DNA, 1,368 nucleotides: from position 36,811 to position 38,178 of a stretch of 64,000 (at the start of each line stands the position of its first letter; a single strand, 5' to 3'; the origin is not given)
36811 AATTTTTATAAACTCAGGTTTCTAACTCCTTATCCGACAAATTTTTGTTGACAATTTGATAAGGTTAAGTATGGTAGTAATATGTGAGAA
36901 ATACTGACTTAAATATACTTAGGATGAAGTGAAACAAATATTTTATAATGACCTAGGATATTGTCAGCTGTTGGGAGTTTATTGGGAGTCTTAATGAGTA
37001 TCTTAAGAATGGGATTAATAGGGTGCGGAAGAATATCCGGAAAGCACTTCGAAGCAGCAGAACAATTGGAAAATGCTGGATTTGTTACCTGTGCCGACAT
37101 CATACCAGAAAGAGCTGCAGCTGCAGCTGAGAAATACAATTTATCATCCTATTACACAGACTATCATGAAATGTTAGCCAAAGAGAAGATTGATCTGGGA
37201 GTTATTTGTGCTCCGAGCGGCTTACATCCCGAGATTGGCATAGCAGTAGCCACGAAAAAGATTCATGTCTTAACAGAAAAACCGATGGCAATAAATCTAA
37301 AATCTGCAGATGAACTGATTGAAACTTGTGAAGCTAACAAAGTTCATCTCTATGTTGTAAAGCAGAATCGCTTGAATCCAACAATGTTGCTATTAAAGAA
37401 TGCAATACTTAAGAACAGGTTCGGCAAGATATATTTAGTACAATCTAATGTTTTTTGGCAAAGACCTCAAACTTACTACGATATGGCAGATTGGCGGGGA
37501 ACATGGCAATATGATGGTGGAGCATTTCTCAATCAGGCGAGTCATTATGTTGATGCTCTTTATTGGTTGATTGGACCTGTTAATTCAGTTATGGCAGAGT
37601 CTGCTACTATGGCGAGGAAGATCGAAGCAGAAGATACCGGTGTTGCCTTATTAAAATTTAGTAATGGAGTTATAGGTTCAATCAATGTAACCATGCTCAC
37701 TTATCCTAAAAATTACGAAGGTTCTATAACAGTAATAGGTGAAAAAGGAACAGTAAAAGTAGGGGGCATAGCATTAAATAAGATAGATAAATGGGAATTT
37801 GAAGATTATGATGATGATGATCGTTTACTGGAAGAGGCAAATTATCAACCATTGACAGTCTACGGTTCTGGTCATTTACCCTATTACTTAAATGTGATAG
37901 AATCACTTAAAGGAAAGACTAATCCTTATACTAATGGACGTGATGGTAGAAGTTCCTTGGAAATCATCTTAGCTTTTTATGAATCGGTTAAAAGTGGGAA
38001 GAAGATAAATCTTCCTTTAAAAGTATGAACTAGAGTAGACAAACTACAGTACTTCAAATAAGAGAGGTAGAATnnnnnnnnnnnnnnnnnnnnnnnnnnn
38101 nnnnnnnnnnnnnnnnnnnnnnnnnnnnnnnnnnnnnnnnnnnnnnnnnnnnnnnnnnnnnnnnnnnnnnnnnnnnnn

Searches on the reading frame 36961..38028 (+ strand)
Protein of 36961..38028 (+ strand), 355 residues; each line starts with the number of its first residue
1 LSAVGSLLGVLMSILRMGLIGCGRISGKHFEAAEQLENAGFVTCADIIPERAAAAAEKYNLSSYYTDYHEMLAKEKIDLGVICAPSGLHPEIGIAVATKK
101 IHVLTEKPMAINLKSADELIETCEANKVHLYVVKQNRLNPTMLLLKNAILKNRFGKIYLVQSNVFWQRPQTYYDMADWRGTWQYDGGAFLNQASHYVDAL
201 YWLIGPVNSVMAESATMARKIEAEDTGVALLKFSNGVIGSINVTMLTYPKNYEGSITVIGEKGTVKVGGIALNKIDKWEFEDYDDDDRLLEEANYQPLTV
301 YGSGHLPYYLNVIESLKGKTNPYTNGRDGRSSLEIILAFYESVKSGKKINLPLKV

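Call 63: search_protein_families(library=pfam, proteins=[window:36961-38028:+], max_evalue=0.00001)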
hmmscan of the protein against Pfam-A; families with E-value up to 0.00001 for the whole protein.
window:36961-38028:+ (355 aa): 3 families
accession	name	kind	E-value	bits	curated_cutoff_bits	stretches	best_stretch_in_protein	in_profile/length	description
PF02894.22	GFO_IDH_MocA_C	-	2.1e-33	116.4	22.9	1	146-351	1-218/218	Oxidoreductase family, C-terminal alpha/beta domain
PF22725.1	GFO_IDH_MocA_C3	-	3.8e-29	101.6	27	1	144-265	3-123/124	GFO/IDH/MocA C-terminal domain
PF01408.29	GFO_IDH_MocA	-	6.3e-24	85.4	24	1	15-132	1-118/120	Oxidoreductase family, NAD-binding Rossmann fold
